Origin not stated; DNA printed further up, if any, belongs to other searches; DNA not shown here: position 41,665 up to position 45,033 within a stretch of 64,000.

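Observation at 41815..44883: Multihaem cytochrome addressed to the cell surface by a type IX secretion C-terminal domain, with dockerin-like repeats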

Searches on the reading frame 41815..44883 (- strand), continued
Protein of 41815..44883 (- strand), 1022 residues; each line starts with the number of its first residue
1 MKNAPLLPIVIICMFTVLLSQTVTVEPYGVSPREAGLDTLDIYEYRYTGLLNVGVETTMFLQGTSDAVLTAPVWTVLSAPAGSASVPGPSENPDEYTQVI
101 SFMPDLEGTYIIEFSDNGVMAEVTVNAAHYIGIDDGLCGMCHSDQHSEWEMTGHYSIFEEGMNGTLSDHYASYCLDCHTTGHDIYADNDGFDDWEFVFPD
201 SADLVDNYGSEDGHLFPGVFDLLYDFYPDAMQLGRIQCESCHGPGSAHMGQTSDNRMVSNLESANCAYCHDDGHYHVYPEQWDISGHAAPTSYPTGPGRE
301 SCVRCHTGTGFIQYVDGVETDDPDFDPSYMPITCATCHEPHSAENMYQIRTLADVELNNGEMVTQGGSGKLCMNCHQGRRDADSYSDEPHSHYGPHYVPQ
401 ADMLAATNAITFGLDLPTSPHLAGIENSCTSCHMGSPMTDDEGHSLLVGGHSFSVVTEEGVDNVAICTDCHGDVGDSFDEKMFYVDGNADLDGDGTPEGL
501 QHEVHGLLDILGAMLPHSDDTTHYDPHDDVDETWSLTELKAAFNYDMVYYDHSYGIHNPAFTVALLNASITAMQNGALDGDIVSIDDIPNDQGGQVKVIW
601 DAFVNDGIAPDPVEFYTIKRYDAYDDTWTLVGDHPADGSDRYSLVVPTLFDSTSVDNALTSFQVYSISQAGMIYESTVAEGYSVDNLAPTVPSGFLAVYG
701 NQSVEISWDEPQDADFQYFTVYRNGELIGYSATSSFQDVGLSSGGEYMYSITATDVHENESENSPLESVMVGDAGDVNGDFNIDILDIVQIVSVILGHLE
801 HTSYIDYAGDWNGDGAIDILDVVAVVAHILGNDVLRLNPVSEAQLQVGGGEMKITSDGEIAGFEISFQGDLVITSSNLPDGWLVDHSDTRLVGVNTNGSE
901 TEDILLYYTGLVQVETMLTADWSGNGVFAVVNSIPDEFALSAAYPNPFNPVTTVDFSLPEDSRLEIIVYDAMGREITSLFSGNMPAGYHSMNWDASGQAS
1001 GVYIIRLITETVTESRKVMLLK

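Call 51: search_protein_families(library=pfam, proteins=[L009:2-1273:+, L009:3014-4363:+, L010:7517-10765:+, L018:6764-10711:+, L025:6473-10882:+, L056:10617-13367:+, L013:158-1537:+], max_evalue=0.01)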
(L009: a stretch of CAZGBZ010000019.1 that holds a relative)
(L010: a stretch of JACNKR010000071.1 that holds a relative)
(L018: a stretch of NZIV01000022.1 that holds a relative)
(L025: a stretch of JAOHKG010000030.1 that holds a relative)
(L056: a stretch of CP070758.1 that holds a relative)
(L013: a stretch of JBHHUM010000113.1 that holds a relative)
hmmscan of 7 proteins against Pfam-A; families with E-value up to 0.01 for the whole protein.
L009:2-1273:+ (424 aa): 2 families
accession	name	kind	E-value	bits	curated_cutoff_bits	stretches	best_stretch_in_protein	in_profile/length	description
PF18962.6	Por_Secre_tail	-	9.3e-11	42.3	27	1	346-421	2-74/75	Secretion system C-terminal sorting domain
PF00404.24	Dockerin_1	-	1.4e-06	28.8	22.9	2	176-230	2-56/57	Dockerin type I domain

L009:3014-4363:+ (450 aa): 0 families

L010:7517-10765:+ (1083 aa): 5 families
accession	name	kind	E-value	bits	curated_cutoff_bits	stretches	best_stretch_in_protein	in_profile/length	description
PF13620.12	CarboxypepD_reg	-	8e-30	103.5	32.3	2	142-211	11-81/82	Carboxypeptidase regulatory-like domain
PF13715.12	CarbopepD_reg_2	-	9.4e-17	61.3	32.2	1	166-218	29-83/88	CarboxypepD_reg-like domain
PF00404.24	Dockerin_1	-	2.3e-08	34.5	22.9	1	835-890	2-57/57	Dockerin type I domain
PF18962.6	Por_Secre_tail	-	3e-06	27.9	27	1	1004-1080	2-74/75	Secretion system C-terminal sorting domain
PF13860.13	FlgD_ig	-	0.001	19.4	27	0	1012-1064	10-69/79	FlgD Ig-like domain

L018:6764-10711:+ (1316 aa): 8 families
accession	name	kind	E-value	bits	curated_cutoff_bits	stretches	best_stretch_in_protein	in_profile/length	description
PF08757.17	CotH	-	3.1e-55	188.4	23.8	1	512-834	1-320/322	CotH kinase protein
PF00932.25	LTD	-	9.4e-24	84.3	34.3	2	22-101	5-74/109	Lamin Tail Domain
PF13290.12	CHB_HEX_C_1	-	1.3e-11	44.7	22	1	372-427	2-57/67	Chitobiase/beta-hexosaminidase C-terminal domain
PF18962.6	Por_Secre_tail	-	7.9e-11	42.5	27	1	1238-1311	2-72/75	Secretion system C-terminal sorting domain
PF13287.12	Fn3_assoc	-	9.9e-11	42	23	1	382-440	1-59/59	Fn3 associated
PF18998.6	Flg_new_2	-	2.8e-06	27.6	23.6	1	881-928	21-69/73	Divergent InlB B-repeat domain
PF00404.24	Dockerin_1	-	3.4e-05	24.4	22.9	1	1079-1130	1-56/57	Dockerin type I domain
PF13860.13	FlgD_ig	-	0.0011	19.3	27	1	1251-1301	17-73/79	FlgD Ig-like domain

L025:6473-10882:+ (1470 aa): 12 families
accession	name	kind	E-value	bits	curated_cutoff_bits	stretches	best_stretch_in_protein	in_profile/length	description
PF17963.7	Big_9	-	4.7e-19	69.5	23.6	2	880-966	1-81/89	Bacterial Ig domain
PF17803.7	Cadherin_4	-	1.8e-18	67.3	25.1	2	979-1038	3-66/71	Bacterial cadherin-like domain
PF13385.13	Laminin_G_3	-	2.3e-13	51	27.6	1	78-205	16-151/151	Concanavalin A-like lectin/glucanases superfamily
PF22544.2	HYDIN_VesB_CFA65-like_Ig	-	5.9e-13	49.3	25.5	2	536-586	49-96/100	HYDIN/CFA65/VesB-like, Ig-like domain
PF17892.7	Cadherin_5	-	1.5e-12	47.6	26.5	2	986-1067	1-89/98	Cadherin-like domain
PF19190.6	BACON_2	-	3.1e-08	33.9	25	1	616-673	20-77/94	Viral BACON domain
PF13860.13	FlgD_ig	-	3.2e-08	33.9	27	1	1397-1453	14-71/79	FlgD Ig-like domain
PF18962.6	Por_Secre_tail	-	1.8e-06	28.6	27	1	1387-1466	2-73/75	Secretion system C-terminal sorting domain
PF24507.1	Ig_CFAP65_4th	-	5.3e-06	27.2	27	0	619-687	2-68/76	CFAP65, fourth Ig-like domain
PF21310.3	OCRL-like_ASH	-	0.004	17.7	27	0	634-666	43-75/109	Inositol polyphosphate 5-phosphatase OCRL-like, ASH domain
PF22076.2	Cep192_D6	-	0.0041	17.8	35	0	614-668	21-75/101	Cep192 domain 6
PF00635.32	Motile_Sperm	-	0.0093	16.3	25.9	0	534-574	44-85/109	MSP (Major sperm protein) domain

L056:10617-13367:+ (917 aa): 9 families
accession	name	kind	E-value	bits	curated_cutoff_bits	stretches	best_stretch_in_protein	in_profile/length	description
PF13385.13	Laminin_G_3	-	2e-26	93.4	27.6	1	410-574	1-150/151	Concanavalin A-like lectin/glucanases superfamily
PF00404.24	Dockerin_1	-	3.4e-09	37.2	22.9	1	728-782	2-56/57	Dockerin type I domain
PF18911.6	PKD_4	-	1.7e-08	34.8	27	1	326-391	12-76/85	PKD domain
PF18962.6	Por_Secre_tail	-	9.7e-07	29.4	27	1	840-913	3-73/75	Secretion system C-terminal sorting domain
PF07676.18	PD40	-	1.1e-06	28.8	20.9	0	126-152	7-32/38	WD40-like Beta Propeller Repeat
PF00801.26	PKD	-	1.5e-06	28.6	23.5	1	325-388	8-70/80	PKD domain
PF02412.23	TSP_3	-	3.3e-06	27.1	25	1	632-653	15-36/36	Thrombospondin type 3 repeat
PF13860.13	FlgD_ig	-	0.0022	18.4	27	1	846-898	9-69/79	FlgD Ig-like domain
PF23518.1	WW_2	-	0.0025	17.8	27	0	133-145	14-26/36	WW domain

L013:158-1537:+ (460 aa): 5 families
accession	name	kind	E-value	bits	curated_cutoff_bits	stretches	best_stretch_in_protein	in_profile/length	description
PF18962.6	Por_Secre_tail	-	6.1e-13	49.3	27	1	381-457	2-74/75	Secretion system C-terminal sorting domain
PF00578.27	AhpC-TSA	-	3.9e-07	30.5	26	1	1-81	39-123/124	AhpC/TSA family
PF02412.23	TSP_3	-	8.9e-06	25.7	25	2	104-126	14-36/36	Thrombospondin type 3 repeat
PF13860.13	FlgD_ig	-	0.00018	21.8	27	1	399-446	23-74/79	FlgD Ig-like domain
PF08534.16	Redoxin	-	0.0022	18.2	26.6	1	1-94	42-143/148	Redoxin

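Call 62: list_cluster_members(proteins=[window:41815-44883:-, P0121, P0003])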
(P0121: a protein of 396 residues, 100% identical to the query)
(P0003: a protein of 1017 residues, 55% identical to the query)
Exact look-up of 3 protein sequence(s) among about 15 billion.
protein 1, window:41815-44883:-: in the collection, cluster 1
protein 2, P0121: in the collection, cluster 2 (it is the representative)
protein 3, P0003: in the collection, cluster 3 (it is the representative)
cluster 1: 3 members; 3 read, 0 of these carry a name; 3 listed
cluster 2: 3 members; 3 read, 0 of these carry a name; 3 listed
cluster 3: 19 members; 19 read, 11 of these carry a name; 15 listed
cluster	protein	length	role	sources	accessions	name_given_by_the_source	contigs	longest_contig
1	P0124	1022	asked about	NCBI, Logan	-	-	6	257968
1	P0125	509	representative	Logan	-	-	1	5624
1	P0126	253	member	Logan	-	-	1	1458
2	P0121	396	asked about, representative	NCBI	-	-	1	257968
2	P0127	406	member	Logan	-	-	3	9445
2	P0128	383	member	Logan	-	-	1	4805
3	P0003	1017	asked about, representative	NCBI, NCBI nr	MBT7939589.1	MAG: T9SS type A sorting domain-containing protein [Candidatus Marinimicrobia bacterium] | T9SS type A sorting domain-containing protein [Candidatus Neomarinimicrobiota bacterium]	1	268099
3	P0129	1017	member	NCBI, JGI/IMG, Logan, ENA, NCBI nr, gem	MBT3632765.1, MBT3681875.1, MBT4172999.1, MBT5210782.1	MAG: T9SS type A sorting domain-containing protein [Candidatus Marinimicrobia bacterium] | hypothetical protein | T9SS type A sorting domain-containing protein [Candidatus Neomarinimicrobiota bacterium]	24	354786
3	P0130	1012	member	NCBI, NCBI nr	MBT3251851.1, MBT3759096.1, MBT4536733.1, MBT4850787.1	MAG: T9SS type A sorting domain-containing protein, partial [Candidatus Marinimicrobia ... | T9SS type A sorting domain-containing protein [Candidatus Neomarinimicrobiota bacterium]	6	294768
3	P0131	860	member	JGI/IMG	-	hypothetical protein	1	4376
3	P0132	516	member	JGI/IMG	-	hypothetical protein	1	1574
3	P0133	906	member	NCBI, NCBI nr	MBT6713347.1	MAG: hypothetical protein HOB17_05425, partial [Candidatus Marinimicrobia bacterium] | hypothetical protein [Candidatus Neomarinimicrobiota bacterium]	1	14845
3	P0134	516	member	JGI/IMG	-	hypothetical protein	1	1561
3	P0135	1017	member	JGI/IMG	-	hypothetical protein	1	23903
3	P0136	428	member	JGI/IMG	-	hypothetical protein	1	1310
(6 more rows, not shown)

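Call 81: search_protein_families(library=ncbifam, proteins=[L035:3-3638:+, L027:6302-10270:+, L064:25-3777:+, L062:6530-10276:+, L068:7963-11481:+, L069:11294-14725:+, L083:4152-7502:+, L033:1-2946:+], max_evalue=0.00001)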
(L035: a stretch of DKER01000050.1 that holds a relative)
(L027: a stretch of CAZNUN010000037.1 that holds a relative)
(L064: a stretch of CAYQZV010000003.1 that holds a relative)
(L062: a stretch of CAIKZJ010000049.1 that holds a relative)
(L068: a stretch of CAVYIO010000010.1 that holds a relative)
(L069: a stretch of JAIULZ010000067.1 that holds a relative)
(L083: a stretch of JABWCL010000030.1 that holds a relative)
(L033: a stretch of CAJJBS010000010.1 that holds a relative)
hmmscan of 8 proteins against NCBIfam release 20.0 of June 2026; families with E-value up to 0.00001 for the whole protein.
L035:3-3638:+ (1212 aa): 3 families
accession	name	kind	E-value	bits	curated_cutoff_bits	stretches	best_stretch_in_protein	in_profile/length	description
TIGR04183.1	Por_Secre_tail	domain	3.7e-11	42.8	23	1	1134-1209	2-70/72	T9SS type A sorting domain-containing protein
NF052323.1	T9SSA_dep_M6i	equivalog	1.6e-07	29.7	600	1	1130-1211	957-1037/1043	T9SS-dependent M6-like inactivated metalloprotease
NF038113.1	T9SSA_dep_M36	equivalog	7.8e-06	24.3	885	0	1126-1210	788-868/869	T9SS-dependent M36 family metallopeptidase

L027:6302-10270:+ (1323 aa): 3 families
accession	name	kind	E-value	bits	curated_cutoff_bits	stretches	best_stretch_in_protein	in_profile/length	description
TIGR04183.1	Por_Secre_tail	domain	7.5e-12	45.1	23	1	1245-1320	2-70/72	T9SS type A sorting domain-containing protein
NF038113.1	T9SSA_dep_M36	equivalog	5.7e-08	31.4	885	1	1243-1321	794-868/869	T9SS-dependent M36 family metallopeptidase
NF052323.1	T9SSA_dep_M6i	equivalog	2.9e-07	28.8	600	1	1244-1310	960-1026/1043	T9SS-dependent M6-like inactivated metalloprotease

L064:25-3777:+ (1251 aa): 3 families
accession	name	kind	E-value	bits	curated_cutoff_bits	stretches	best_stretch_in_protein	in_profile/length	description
TIGR04183.1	Por_Secre_tail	domain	2.1e-16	59.6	23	1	1173-1248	2-70/72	T9SS type A sorting domain-containing protein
NF046017.1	ZmpA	exception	4.2e-10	37.5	3000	1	430-701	872-1136/2052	zinc metalloprotease A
NF052323.1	T9SSA_dep_M6i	equivalog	4e-07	28.4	600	1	1173-1247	961-1036/1043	T9SS-dependent M6-like inactivated metalloprotease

L062:6530-10276:+ (1249 aa): 4 families
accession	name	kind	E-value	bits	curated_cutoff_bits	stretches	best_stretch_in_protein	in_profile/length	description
TIGR04183.1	Por_Secre_tail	domain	5.7e-11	42.3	23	1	1171-1246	2-70/72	T9SS type A sorting domain-containing protein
NF052323.1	T9SSA_dep_M6i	equivalog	4.3e-08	31.6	600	1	1170-1238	960-1027/1043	T9SS-dependent M6-like inactivated metalloprotease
NF038113.1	T9SSA_dep_M36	equivalog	4.8e-07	28.3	885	1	1166-1246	791-867/869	T9SS-dependent M36 family metallopeptidase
TIGR03900.1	prc_long_Delta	hypoth_equivalog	9.9e-06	23.8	660.95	0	858-938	664-746/973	MXAN_5808 family serine peptidase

L068:7963-11481:+ (1173 aa): 2 families
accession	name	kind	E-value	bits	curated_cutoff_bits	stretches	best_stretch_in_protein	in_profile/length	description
NF052323.1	T9SSA_dep_M6i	equivalog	6.6e-11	40.9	600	1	1092-1161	959-1027/1043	T9SS-dependent M6-like inactivated metalloprotease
TIGR04183.1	Por_Secre_tail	domain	1.4e-09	37.8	23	1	1095-1167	2-67/72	T9SS type A sorting domain-containing protein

L069:11294-14725:+ (1144 aa): 9 families
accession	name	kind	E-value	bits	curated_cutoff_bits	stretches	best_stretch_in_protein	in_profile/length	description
TIGR03921.1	T7SS_mycosin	equivalog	1e-35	123.5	278.75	1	186-485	5-288/353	type VII secretion-associated serine protease mycosin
NF033595.1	denti_PrtP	equivalog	9.7e-33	113.6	300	2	375-582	387-587/606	dentilisin complex serine proteinase subunit PrtP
NF051851.1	AtpSerPepEprS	equivalog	4.6e-10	38.2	1700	1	394-454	273-333/988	autotransporter serine peptidase EprS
NF040809.1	germ_prot_CspBA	exception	2.9e-08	31.8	1250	1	377-440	404-474/1099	bifunctional germination protease/germinant receptor pseudoprotease CspBA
NF052323.1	T9SSA_dep_M6i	equivalog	7.9e-08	30.7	600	1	1063-1134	960-1033/1043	T9SS-dependent M6-like inactivated metalloprotease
TIGR04183.1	Por_Secre_tail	domain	8.2e-08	32.1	23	1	1064-1132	2-63/72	T9SS type A sorting domain-containing protein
TIGR03895.1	protease_PatA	subfamily_domain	2.8e-06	26.4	421.05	1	362-441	96-179/606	PatA/PatG family cyanobactin maturation protease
NF040553.1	SGO_0316_fam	subfamily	7.1e-06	23.9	1400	0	401-439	670-708/1486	SGO_0316/SGO_0317 family LPXTG-anchored serine peptidase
NF038113.1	T9SSA_dep_M36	equivalog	7.9e-06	24.3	885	0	1062-1135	794-861/869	T9SS-dependent M36 family metallopeptidase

L083:4152-7502:+ (1117 aa): 4 families
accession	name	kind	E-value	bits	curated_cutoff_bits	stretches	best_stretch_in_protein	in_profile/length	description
TIGR04183.1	Por_Secre_tail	domain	1.7e-08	34.3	23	1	1037-1115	2-71/72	T9SS type A sorting domain-containing protein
NF052323.1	T9SSA_dep_M6i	equivalog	1.4e-07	29.9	600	1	1034-1108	958-1030/1043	T9SS-dependent M6-like inactivated metalloprotease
TIGR00868.1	hCaCC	subfamily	8.9e-07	27.1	900.85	1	463-574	746-862/863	calcium-activated chloride channel protein 1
NF038113.1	T9SSA_dep_M36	equivalog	1.9e-06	26.4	885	1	1009-1115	769-868/869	T9SS-dependent M36 family metallopeptidase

L033:1-2946:+ (982 aa): 2 families
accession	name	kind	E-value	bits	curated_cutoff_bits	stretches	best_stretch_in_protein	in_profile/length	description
NF047446.1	barrel_OmpL47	domain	2.9e-11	43.6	40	0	517-582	12-64/68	OmpL47-type beta-barrel domain-containing protein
TIGR04183.1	Por_Secre_tail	domain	6.9e-10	38.8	23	1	899-979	2-70/72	T9SS type A sorting domain-containing protein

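Call 83: search_protein_families(library=pfam, proteins=[L007:1983-4304:+], max_evalue=10)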
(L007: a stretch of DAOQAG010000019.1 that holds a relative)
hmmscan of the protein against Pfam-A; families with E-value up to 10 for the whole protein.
L007:1983-4304:+ (773 aa): 1 family
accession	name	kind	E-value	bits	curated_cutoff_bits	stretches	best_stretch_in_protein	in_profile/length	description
PF05438.17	TRH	-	0.32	11.2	27.8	1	18-69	82-130/221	Thyrotropin-releasing hormone (TRH)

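Call 86: find_encoding_contigs(protein=P0008, flank=9000, max_places=1)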
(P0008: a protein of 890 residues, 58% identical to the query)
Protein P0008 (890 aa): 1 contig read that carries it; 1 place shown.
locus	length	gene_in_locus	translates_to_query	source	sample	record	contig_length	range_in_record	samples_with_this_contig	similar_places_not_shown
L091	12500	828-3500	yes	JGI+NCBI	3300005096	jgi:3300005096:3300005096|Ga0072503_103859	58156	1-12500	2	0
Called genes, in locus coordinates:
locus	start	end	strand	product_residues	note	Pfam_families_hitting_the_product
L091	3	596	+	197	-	PF04131:NanE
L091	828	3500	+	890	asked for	PF22113:Mtrc-MtrF_II-IV_dom (faint), PF09699:Paired_CXXCH_1 (faint), PF14522:Cytochrome_C7 (faint), PF14537:Cytochrom_c3_2 (faint), PF18962:Por_Secre_tail (weak)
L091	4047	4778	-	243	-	PF00156:Pribosyltran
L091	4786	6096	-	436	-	-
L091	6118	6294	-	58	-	-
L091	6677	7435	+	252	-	PF04542:Sigma70_r2, PF04539:Sigma70_r3 (weak), PF08281:Sigma70_r4_2, PF04545:Sigma70_r4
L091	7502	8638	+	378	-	PF00072:Response_reg, PF00512:HisKA, PF02518:HATPase_c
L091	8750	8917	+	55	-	-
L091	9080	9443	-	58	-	-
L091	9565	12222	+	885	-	PF13620:CarboxypepD_reg, PF13715:CarbopepD_reg_2, PF07715:Plug, PF00593:TonB_dep_Rec_b-barrel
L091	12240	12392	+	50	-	-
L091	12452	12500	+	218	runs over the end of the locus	PF02463:SMC_N (faint), PF00005:ABC_tran, PF13191:AAA_16 (weak), PF13304:AAA_21 (faint)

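Call 87: find_encoding_contigs(protein=P0092, flank=9000, max_places=1)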
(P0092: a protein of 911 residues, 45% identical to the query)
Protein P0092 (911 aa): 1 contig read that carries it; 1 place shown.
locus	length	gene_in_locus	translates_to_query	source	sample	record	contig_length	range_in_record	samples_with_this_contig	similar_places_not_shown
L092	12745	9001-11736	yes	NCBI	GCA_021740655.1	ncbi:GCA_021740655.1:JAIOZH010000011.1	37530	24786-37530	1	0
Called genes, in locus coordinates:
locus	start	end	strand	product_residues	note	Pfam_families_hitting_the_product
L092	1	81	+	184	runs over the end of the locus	-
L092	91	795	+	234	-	PF01252:Peptidase_A8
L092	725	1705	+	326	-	PF01479:S4 (weak), PF00849:PseudoU_synth_2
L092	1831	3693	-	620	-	PF00775:Dioxygenase_C (faint), PF02369:Big_1 (faint), PF13620:CarboxypepD_reg (weak), PF13620:CarboxypepD_reg, PF13715:CarbopepD_reg_2 (weak), PF17210:SdrD_B (weak), PF22904:NOMO1-like_2nd (weak), PF18962:Por_Secre_tail, +1 more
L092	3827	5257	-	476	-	PF03349:Toluene_X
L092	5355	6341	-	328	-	-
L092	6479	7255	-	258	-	-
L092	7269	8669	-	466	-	PF01406:tRNA-synt_1e, PF01921:tRNA-synt_1f (faint), PF09334:tRNA-synt_1g, PF00133:tRNA-synt_1 (weak), PF09190:DALR_2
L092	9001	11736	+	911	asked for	PF22113:Mtrc-MtrF_II-IV_dom (faint), PF09699:Paired_CXXCH_1 (faint), PF14537:Cytochrom_c3_2 (faint), PF14522:Cytochrome_C7 (weak), PF18962:Por_Secre_tail, PF13860:FlgD_ig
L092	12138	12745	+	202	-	PF02812:ELFV_dehydrog_N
